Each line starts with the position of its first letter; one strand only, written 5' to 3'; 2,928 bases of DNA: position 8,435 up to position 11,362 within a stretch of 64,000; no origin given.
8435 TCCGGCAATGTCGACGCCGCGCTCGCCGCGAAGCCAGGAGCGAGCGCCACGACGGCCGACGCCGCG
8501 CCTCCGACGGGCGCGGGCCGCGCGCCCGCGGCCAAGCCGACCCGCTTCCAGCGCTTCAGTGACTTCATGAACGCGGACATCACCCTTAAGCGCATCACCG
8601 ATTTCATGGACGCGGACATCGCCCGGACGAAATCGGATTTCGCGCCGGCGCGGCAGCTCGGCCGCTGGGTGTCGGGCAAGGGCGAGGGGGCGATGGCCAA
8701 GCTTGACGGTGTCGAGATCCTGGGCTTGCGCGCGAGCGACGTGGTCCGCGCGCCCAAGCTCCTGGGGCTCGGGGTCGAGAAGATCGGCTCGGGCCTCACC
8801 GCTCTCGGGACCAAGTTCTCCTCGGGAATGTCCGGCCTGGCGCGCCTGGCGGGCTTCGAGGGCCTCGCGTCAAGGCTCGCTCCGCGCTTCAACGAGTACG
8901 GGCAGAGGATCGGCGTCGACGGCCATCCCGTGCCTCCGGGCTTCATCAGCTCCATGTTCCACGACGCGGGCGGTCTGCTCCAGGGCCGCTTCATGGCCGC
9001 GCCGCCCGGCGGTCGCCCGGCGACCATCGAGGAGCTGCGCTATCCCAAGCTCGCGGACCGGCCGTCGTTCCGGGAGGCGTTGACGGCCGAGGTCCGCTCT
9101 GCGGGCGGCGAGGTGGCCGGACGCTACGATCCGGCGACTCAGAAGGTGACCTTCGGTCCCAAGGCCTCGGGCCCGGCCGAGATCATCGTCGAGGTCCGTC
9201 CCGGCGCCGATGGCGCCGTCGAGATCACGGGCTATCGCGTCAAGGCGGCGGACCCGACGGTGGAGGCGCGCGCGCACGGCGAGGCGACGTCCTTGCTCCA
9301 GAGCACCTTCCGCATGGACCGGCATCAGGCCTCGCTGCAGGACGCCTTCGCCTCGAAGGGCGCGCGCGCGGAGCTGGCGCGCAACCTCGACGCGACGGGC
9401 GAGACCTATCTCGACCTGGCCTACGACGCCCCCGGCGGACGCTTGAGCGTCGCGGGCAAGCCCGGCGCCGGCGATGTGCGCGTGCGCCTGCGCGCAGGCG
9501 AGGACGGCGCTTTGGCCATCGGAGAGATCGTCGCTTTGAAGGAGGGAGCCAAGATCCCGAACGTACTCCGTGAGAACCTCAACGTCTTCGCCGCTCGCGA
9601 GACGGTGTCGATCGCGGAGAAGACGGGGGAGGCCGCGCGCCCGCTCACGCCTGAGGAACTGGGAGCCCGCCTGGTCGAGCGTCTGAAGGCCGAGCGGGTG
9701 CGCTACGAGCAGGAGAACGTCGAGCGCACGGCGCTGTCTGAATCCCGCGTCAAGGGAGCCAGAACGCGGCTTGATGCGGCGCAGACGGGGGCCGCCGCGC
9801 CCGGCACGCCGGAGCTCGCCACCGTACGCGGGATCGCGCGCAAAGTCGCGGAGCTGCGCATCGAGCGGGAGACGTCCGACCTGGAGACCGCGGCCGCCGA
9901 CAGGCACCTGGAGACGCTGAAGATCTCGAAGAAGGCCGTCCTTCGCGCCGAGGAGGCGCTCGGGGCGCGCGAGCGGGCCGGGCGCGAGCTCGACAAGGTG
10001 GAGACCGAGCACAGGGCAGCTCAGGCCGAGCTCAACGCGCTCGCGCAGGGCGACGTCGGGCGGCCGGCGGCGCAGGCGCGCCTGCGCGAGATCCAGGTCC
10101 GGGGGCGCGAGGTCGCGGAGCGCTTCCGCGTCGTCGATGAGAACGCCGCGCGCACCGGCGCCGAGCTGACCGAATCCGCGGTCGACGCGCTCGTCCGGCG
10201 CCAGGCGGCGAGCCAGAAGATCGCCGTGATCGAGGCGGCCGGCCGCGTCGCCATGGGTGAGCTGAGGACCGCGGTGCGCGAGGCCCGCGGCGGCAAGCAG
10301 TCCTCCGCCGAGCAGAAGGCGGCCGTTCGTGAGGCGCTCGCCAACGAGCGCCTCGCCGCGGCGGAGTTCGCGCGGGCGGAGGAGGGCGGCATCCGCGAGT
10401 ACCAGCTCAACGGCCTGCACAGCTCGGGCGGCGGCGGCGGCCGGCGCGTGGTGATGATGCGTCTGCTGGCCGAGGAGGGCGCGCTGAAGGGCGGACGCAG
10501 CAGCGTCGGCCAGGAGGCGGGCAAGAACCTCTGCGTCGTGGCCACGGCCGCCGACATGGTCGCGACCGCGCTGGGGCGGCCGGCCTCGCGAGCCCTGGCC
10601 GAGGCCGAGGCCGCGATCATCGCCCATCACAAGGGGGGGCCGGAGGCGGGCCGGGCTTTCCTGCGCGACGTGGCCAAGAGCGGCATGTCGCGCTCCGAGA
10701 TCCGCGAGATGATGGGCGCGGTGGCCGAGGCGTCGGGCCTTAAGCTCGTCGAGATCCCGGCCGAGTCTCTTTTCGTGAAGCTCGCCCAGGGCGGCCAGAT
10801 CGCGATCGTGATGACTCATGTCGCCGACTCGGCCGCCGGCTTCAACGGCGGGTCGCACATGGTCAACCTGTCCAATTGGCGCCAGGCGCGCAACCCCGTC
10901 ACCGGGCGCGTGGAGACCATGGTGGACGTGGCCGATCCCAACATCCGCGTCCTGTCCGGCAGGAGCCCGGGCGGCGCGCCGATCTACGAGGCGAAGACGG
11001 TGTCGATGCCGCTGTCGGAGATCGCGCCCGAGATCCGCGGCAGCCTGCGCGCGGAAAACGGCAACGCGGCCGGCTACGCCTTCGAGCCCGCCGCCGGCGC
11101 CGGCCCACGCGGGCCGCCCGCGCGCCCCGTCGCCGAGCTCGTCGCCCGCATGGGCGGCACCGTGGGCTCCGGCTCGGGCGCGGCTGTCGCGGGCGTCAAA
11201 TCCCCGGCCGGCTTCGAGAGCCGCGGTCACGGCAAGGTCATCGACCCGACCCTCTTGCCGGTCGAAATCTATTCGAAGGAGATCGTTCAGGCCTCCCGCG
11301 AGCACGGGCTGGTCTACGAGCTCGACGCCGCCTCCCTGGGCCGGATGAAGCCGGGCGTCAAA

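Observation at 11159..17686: Six exact G-V-G motifs mark module junctions downstream of the internal peptidase: candidate autoprocessing sites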

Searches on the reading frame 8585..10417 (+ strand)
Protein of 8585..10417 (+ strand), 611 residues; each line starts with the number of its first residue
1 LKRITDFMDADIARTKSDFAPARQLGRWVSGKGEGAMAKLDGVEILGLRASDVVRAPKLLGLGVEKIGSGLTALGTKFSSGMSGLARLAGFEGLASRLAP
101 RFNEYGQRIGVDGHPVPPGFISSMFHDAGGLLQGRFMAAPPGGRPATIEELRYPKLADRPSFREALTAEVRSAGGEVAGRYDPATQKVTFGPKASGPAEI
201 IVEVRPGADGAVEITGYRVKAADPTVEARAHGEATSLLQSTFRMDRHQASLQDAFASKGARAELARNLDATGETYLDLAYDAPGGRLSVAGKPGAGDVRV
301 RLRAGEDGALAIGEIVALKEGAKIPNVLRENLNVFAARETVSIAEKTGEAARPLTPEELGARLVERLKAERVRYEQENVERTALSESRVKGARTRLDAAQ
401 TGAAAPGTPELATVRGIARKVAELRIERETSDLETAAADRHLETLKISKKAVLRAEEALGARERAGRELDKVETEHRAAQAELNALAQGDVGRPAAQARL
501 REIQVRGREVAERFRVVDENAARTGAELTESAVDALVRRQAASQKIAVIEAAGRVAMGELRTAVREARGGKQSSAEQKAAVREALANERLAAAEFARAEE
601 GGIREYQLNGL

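Call 7: search_protein_families(library=pfam, proteins=[window:8585-10417:+], max_evalue=5)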
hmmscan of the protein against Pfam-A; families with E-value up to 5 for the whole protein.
window:8585-10417:+ (611 aa): 0 families

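Call 13: search_protein_families(library=ncbifam, proteins=[window:8585-10417:+], max_evalue=1)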
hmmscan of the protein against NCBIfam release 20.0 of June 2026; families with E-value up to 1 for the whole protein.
window:8585-10417:+ (611 aa): 1 family
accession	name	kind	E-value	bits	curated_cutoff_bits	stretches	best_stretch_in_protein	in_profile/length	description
NF005293.2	PRK06816.1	subfamily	0.11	11.5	450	1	497-552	31-89/378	StlD/DarB family beta-ketosynthase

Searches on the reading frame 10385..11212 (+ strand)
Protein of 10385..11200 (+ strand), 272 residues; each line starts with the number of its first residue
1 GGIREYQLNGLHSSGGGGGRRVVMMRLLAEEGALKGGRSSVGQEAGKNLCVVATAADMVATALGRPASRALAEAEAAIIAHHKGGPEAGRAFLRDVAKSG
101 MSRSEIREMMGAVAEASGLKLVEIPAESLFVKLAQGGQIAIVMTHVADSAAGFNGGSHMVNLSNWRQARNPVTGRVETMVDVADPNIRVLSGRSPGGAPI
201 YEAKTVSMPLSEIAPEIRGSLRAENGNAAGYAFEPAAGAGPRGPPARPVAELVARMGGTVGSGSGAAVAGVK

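Call 7: search_protein_families(library=pfam, proteins=[window:10385-11167:+], max_evalue=5)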
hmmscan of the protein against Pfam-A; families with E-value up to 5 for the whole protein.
window:10385-11167:+ (261 aa): 0 families

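Call 9: find_homologous_proteins(query=window:10385-11200:+, max_evalue=0.001)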
Query window:10385-11200:+: 8000 candidates shared short words with the query, none scored E <= 0.001.

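Call 13: search_protein_families(library=ncbifam, proteins=[window:10385-11167:+], max_evalue=1)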
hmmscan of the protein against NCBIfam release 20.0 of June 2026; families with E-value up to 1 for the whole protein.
window:10385-11167:+ (261 aa): 0 families

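Call 47: predict_structure(alignment_id=A3)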
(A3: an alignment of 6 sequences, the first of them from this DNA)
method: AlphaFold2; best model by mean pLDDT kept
length: 256 residues; sequences in the alignment: 6
mean_pLDDT: 68.0   pTM: 0.66
mean pLDDT of the five models: 68.0, 65.8, 64.1, 63.8, 62.6
residues with pLDDT >= 90: 24; 70-90: 138; 50-70: 13; < 50: 81
segments of 3 or more residues with pLDDT < 50: 1-28, 126-135, 200-205, 220-256
pLDDT, mean of each block of 10 residues (from residue 1): 39 32 44 88 79 87 86 80 83 91 86 87 57 57 89 88 78 75 80 71 55 75 43 43 29 30
secondary structure, 60 per line:
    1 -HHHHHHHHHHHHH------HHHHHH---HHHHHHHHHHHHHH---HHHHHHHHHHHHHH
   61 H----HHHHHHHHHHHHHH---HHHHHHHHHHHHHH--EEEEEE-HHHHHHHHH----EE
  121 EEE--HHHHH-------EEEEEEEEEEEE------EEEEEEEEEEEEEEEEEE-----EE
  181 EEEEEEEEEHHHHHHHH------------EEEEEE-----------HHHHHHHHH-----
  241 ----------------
elements in order: H2-14 H21-26 H30-43 H47-61 H66-79 H83-96 E99-104 H106-114 E119-123 H126-130 E138-149 E156-173 E179-189 H190-197 E210-215 H227-235

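Call 50: fold_search(model_id=the predicted structure, library=pdb)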
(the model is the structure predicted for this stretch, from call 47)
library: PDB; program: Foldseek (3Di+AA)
matches with E <= 10: 584; with E <= 0.001: 0
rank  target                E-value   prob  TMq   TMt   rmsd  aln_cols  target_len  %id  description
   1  9g7g_O                4.8e-03  0.75  0.24  0.26  10.9       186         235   14  Structure of the clippase PaJOS from Pigmentiphaga aceris (released 2025-04-23)
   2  9g7g_U                6.4e-03  0.77  0.30  0.32  14.4       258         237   15  Structure of the clippase PaJOS from Pigmentiphaga aceris (released 2025-04-23)
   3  9azl_A                7.2e-03  0.97  0.27  0.11  10.5       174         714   17  Cryo-EM structure of the ABC transporter PCAT1 bound with MgADP class1 (released 2024-10-30)
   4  9g7g_S                7.2e-03  0.75  0.30  0.32  13.8       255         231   14  Structure of the clippase PaJOS from Pigmentiphaga aceris (released 2025-04-23)
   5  6th5_B                7.6e-03  0.99  0.32  0.38   7.1       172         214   15  Crystal structure of mature wildtype primitive Phytochelatin synthase from Nostoc spec. - Alr0975 (released 2020-11-25)
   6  9g7g_G                7.6e-03  0.77  0.26  0.28  10.5       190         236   16  Structure of the clippase PaJOS from Pigmentiphaga aceris (released 2025-04-23)
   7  9g7g_M                8.1e-03  0.80  0.31  0.33  14.1       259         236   14  Structure of the clippase PaJOS from Pigmentiphaga aceris (released 2025-04-23)
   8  3bwk_A                1.0e-02  0.90  0.20  0.21   9.2       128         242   21  Crystal Structure of Falcipain-3 with Its inhibitor, K11017 (released 2009-01-20)
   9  9g7g_A                1.3e-02  0.60  0.28  0.29  13.1       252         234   15  Structure of the clippase PaJOS from Pigmentiphaga aceris (released 2025-04-23)
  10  9g7g_C                1.4e-02  0.63  0.28  0.30  10.4       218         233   15  Structure of the clippase PaJOS from Pigmentiphaga aceris (released 2025-04-23)
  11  6hmj_A                1.5e-02  0.16  0.15  0.11  25.5       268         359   11  Structure of an RNA-binding Light-Oxygen-Voltage Receptor (released 2019-08-28)
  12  6v9z_A                1.7e-02  0.92  0.28  0.11  10.4       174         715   15  Cryo-EM structure of PCAT1 bound to its CtA peptide substrate (released 2020-01-22)
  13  2nqa_B                1.7e-02  0.77  0.25  0.21  11.1       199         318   13  Catalytic Domain of Human Calpain 8 (released 2006-11-14)
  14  9qvl                  1.8e-02  0.98  0.28  0.24   4.7       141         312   11  Crystal structure of the CtaG_C11A variant from Ruminiclostridium cellulolyticum (P2(1)2(1)2(1)-small) (released 2025-10-01)
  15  9l5u_A                1.8e-02  0.97  0.27  0.45   6.0       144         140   12  Papain-like cysteine protease toxin/immunity pair (released 2025-06-04)
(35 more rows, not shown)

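Call 71: find_related_loci(query=A2, collection=metagenome_contigs, flank=10000)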
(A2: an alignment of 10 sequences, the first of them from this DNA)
Query A2 (256 aa) in metagenome_contigs; peptide patterns used: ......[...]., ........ (x = any residue, [..] = any of these).
600 stretches matched a pattern (row limit reached: there are more); 2 encode a relative of the query (tblastn E <= 1e-3); 2 distinct loci.
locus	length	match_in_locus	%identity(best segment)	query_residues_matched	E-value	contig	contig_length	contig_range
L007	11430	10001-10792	58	2-256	2e-92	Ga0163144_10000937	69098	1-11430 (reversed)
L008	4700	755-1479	68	1-223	3e-81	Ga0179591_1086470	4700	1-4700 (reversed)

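Call 87: fold_search(model_id=the predicted structure, library=viral)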
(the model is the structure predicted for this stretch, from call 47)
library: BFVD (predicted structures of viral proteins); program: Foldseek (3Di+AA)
matches with E <= 10: 798; with E <= 0.001: 0
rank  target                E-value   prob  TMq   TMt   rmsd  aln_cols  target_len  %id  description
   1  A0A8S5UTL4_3          2.4e-03  1.00  0.34  0.09   9.8       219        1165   12  Morphogenesis protein 1 hydrolase [Myoviridae sp. ctYA416]
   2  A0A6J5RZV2            5.6e-03  0.99  0.35  0.33   8.9       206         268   14  Uncharacterized protein [uncultured Caudovirales phage]
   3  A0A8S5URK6            8.9e-03  0.99  0.36  0.36   8.6       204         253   16  Peptidase [Siphoviridae sp. cthae16]
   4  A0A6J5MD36            1.5e-02  0.99  0.43  0.55   5.9       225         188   14  Uncharacterized protein [uncultured Caudovirales phage]
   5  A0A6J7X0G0            3.0e-02  0.80  0.31  0.36   9.7       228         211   10  Uncharacterized protein [uncultured Caudovirales phage]
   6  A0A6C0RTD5            3.0e-02  0.72  0.18  0.36   8.3        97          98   11  Uncharacterized protein [Streptomyces phage JXY1]
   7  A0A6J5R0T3            3.2e-02  0.38  0.20  0.27  11.9       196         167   13  TIGR02594, TIGR02594 family protein [uncultured Caudovirales phage]
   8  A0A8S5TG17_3          5.0e-02  0.85  0.26  0.06   9.8       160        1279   12  Tail tape measure [Myoviridae sp. ctIty1]
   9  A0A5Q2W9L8            5.6e-02  0.66  0.28  0.44  13.1       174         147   16  (no name in the UniProt tables at hand)
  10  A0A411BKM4            5.6e-02  0.30  0.16  0.29   9.7       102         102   10  Uncharacterized protein [Vibrio phage VspSw_1]
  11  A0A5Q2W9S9            5.6e-02  0.18  0.15  0.21  16.5       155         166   10  (no name in the UniProt tables at hand)
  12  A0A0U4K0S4            7.5e-02  0.15  0.10  0.19  15.1        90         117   17  Uncharacterized protein [Arthrobacter phage Laroye]
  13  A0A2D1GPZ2            7.9e-02  0.35  0.16  0.32   8.7       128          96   12  Uncharacterized protein [Mycobacterium phage Kumao]
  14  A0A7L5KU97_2          8.4e-02  0.23  0.17  0.06  16.6       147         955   14  (no name in the UniProt tables at hand)
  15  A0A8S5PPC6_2          8.9e-02  0.93  0.37  0.08   6.7       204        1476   14  Morphogenesis protein 1 wall, phi29, hydrolase, infection [Myoviridae sp. ctwwN25]
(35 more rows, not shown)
